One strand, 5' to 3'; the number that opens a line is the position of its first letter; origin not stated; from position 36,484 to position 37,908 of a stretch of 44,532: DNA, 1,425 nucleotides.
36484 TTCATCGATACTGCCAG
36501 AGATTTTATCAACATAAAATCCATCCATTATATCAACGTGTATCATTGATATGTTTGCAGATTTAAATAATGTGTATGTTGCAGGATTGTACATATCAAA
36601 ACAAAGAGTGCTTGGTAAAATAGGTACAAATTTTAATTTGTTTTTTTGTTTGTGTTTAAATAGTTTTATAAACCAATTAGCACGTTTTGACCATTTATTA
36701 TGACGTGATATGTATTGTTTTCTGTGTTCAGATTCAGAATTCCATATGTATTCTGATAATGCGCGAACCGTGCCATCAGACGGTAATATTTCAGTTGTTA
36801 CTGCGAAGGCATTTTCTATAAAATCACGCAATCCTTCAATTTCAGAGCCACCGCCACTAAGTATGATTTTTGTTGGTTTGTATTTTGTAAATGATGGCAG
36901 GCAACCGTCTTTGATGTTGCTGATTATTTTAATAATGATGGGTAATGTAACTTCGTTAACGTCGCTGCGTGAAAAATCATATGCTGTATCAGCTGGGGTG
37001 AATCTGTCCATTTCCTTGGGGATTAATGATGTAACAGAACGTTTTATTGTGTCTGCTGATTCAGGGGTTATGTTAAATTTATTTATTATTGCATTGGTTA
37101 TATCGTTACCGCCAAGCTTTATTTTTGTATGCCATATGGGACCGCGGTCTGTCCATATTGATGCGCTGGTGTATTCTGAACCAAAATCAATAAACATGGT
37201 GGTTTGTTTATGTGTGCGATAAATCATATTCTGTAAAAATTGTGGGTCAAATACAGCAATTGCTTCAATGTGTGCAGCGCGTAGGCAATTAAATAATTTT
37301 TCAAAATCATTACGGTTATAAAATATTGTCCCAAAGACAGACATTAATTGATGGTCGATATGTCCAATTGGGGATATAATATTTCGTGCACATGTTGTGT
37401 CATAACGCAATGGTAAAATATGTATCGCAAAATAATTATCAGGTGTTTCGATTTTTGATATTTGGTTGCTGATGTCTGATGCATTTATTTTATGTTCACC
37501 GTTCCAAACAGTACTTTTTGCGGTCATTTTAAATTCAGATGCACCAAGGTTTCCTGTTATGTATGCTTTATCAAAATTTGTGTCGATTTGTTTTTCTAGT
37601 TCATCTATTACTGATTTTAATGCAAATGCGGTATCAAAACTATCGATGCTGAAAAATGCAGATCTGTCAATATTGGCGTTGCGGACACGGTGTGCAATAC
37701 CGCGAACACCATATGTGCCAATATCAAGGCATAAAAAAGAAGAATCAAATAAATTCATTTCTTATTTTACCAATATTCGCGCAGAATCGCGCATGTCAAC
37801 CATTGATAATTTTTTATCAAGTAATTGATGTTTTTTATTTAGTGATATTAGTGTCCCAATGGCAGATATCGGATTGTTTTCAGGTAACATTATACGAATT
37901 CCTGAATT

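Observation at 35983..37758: In-frame FtsA-ribulose-phosphate 3-epimerase fusion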

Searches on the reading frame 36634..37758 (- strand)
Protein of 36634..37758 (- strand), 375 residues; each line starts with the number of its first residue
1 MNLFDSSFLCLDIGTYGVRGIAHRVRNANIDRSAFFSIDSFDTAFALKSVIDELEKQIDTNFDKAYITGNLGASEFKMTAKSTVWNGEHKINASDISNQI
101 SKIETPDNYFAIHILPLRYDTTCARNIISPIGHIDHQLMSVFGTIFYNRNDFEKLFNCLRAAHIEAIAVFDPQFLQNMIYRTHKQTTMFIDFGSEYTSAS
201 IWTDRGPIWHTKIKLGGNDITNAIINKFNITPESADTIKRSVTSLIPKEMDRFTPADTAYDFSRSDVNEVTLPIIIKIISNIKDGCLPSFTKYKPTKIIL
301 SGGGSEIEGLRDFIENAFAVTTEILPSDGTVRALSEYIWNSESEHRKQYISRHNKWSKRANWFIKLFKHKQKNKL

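Call 15: search_solved_structures(query=window:36634-37758:-, max_evalue=1, show_alignments=1)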
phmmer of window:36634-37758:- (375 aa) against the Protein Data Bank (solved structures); distinct sequences matched with E-value up to 1: 8.
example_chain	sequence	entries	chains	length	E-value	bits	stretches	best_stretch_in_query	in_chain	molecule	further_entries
3wt0_A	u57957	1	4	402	3.5e-06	29.6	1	82-317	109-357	Cell division protein FtsA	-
3wqt_A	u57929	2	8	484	5.4e-06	29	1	83-317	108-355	Cell division protein FtsA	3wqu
7q6g_A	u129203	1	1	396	2.2e-05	26.9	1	48-324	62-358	Cell division protein FtsA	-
2ych_A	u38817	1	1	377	9.4e-05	24.9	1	186-323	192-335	COMPETENCE PROTEIN PILM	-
7q6d_A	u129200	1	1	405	0.00049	22.5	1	47-322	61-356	Cell division protein FtsA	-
7yyl_E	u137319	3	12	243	0.012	18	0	293-334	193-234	Putative CoA-substrate-specific enzyme activase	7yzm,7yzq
7e1c_A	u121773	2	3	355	0.014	17.7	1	186-330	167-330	Cell shape-determining protein MreB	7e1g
3jc8_Ma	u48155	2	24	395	0.023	17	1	173-325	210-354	Type IV pilus biogenesis protein PilM | PilM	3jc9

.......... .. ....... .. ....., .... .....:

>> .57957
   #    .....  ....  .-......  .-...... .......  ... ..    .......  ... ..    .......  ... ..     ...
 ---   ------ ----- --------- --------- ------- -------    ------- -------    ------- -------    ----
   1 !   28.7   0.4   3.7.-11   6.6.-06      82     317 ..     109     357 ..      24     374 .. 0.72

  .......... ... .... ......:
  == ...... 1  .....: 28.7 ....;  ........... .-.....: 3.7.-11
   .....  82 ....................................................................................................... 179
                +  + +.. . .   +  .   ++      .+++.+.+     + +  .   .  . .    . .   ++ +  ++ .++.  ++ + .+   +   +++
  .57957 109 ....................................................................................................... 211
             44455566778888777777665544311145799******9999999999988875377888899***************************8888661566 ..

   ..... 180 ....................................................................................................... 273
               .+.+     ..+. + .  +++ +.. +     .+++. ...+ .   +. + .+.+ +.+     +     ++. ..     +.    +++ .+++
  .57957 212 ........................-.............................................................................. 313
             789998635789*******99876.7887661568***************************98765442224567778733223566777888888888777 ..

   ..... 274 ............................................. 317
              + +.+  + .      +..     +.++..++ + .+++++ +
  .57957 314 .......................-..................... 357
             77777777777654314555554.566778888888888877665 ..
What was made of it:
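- Checked: ATP-binding S. aureus FtsA has DIGEDVT at the aligned position (call 15).
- Tried and rejected: It gave only weak FtsA hits (E 3.5e-6, call 15), so the structure model was needed.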

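Call 16: search_protein_representatives(protein=window:36634-37758:-)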
Query: 375 residues. Proteins with E-value up to 0.001 (for the whole library): 588; up to 1e-10: 46; up to 1e-30: 20. The best 150 are listed.
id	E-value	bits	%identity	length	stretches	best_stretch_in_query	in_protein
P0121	3.2e-127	441.0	53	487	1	1-374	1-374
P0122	1.0e-97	344.0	45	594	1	1-372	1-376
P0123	9.5e-95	334.2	45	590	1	1-360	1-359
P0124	1.4e-88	313.9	41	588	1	1-372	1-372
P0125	6.9e-83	295.1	44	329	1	1-319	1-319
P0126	9.2e-75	268.4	38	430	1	1-374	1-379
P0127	6.7e-70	252.4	37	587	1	1-363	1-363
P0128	3.8e-69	250.0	38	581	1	1-373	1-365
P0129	6.7e-69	249.1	57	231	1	1-199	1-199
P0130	1.1e-63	232.0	38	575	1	1-371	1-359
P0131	1.0e-59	218.9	33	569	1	22-374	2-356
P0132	5.0e-57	210.1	33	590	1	4-343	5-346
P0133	4.5e-53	197.0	31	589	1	2-374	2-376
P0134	5.2e-47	177.1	31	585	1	1-365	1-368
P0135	2.7e-44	168.2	78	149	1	1-104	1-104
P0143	1.8e-25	106.2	26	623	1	2-372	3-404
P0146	1.4e-21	93.4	27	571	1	30-325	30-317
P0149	1.0e-17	80.8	26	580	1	1-358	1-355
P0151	8.4e-17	77.7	27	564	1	43-324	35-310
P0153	1.4e-15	73.7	28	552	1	7-268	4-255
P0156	2.4e-14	69.7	25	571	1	6-270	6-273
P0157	2.7e-14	69.5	26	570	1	6-315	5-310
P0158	1.4e-13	67.1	29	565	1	6-207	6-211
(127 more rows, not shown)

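Call 28: find_encoding_contigs(protein=P0130, flank=10000, max_places=3)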
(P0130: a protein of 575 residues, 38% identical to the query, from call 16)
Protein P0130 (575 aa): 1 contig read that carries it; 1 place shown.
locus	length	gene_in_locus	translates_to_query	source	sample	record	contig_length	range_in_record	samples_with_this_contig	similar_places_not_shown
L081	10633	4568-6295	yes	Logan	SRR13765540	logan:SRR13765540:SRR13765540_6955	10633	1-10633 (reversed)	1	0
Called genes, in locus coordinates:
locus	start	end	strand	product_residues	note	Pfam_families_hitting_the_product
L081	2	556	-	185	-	?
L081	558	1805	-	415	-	PF12704:MacB_PCD, PF02687:FtsX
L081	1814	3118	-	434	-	-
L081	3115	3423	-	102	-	-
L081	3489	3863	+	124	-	-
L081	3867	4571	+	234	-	PF03799:FtsQ_DivIB_C (weak)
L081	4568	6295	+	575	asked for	PF00834:Ribul_P_3_epim (weak)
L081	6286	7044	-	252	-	-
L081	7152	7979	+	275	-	-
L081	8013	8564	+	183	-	PF09411:PagL (weak)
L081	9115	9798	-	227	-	PF03167:UDG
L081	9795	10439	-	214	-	-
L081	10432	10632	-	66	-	?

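Call 48: find_related_loci(query=A4, collection=metagenome_contigs, flank=8000)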
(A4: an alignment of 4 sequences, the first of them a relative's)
Query A4 (571 aa) in metagenome_contigs; peptide patterns used: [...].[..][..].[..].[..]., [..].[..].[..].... (x = any residue, [..] = any of these).
247 stretches matched a pattern; 5 encode a relative of the query (tblastn E <= 1e-3); 5 distinct loci.
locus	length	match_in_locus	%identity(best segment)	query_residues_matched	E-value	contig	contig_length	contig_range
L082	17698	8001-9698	45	1-570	6e-167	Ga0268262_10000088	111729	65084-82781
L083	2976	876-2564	45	7-570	6e-175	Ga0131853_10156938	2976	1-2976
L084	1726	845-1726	60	4-298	2e-119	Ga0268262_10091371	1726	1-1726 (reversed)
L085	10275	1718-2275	34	382-567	2e-25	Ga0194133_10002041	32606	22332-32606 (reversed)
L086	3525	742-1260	32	378-550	3e-23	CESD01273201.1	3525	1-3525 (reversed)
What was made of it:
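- Tried and rejected: The 4-sequence version gave 3 loci that carry the fusion (2 complete, 1 cut by a contig end) and 2 Rpe-only matches (call 48).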

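Call 51: search_protein_families(library=pfam, proteins=[L082:693-2294:+, L082:2382-3095:-, L082:3108-4361:-, L082:4428-5741:-, L082:6470-7315:+, L082:7326-7973:+, L082:8001-9701:+, L082:10538-11527:-, L082:11508-12494:-, L082:12491-13255:-], max_evalue=0.001)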
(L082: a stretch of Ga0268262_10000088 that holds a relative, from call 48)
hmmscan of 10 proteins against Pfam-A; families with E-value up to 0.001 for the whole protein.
L082:693-2294:+ (533 aa): 2 families
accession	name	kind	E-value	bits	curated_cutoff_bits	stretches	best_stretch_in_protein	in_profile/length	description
PF04348.19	LppC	-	7.7e-09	35.1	28.8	1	57-197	218-362/563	LppC putative lipoprotein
PF13458.12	Peripla_BP_6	-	3.9e-06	27.2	31.7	1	59-221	3-174/343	Periplasmic binding protein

L082:2382-3095:- (237 aa): 4 families
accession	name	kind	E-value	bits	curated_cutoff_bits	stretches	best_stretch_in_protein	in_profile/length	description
PF00005.33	ABC_tran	-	2e-32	113.1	25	1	42-186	5-136/137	ABC transporter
PF02463.25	SMC_N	-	3.7e-06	27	40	1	49-233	25-213/220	RecF/RecN/SMC N terminal domain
PF13304.12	AAA_21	-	4.6e-06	27.4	27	1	50-71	1-22/304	AAA domain, putative AbiEii toxin, Type IV TA system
PF13191.12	AAA_16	-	0.00052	21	32.6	0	47-227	23-149/167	AAA ATPase domain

L082:3108-4361:- (417 aa): 2 families
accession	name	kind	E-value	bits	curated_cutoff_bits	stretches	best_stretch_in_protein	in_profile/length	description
PF02687.27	FtsX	-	2.6e-19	69.9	25.5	1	277-410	2-120/120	FtsX-like permease C-terminal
PF12704.14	MacB_PCD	-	3.9e-13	50.6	27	1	28-245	3-205/207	MacB-like periplasmic core domain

L082:4428-5741:- (437 aa): 0 families

L082:6470-7315:+ (281 aa): 0 families

L082:7326-7973:+ (215 aa): 1 family
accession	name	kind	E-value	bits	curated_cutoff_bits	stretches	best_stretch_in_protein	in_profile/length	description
PF03799.20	FtsQ_DivIB_C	-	1.3e-07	32.9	21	1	99-186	2-88/114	Cell division protein FtsQ/DivIB, C-terminal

L082:8001-9701:+ (566 aa): 3 families
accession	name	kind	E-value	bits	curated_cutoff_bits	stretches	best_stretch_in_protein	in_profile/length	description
PF00834.25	Ribul_P_3_epim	-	7.2e-40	137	21.1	1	366-550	13-197/198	Ribulose-phosphate 3 epimerase family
PF02491.25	SHS2_FTSA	-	1.3e-05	25.8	25.4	1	88-147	19-78/79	SHS2 domain inserted in FTSA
PF14450.12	FtsA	-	0.00027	21.7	31.8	0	190-253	1-64/127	Cell division protein FtsA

L082:10538-11527:- (329 aa): 1 family
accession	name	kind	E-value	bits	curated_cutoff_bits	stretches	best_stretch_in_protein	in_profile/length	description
PF03331.19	LpxC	-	2.4e-59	201.5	27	2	3-262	5-239/268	UDP-3-O-acyl N-acetylglycosamine deacetylase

L082:11508-12494:- (328 aa): 1 family
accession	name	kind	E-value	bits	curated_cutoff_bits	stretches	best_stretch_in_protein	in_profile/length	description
PF02606.20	LpxK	-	1.2e-58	199.2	27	1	14-315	2-327/328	Tetraacyldisaccharide-1-P 4'-kinase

L082:12491-13255:- (254 aa): 1 family
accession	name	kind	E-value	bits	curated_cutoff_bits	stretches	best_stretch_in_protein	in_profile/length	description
PF04028.18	DUF374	-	1.1e-16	60.6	26.8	1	92-154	6-68/69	Domain of unknown function (DUF374)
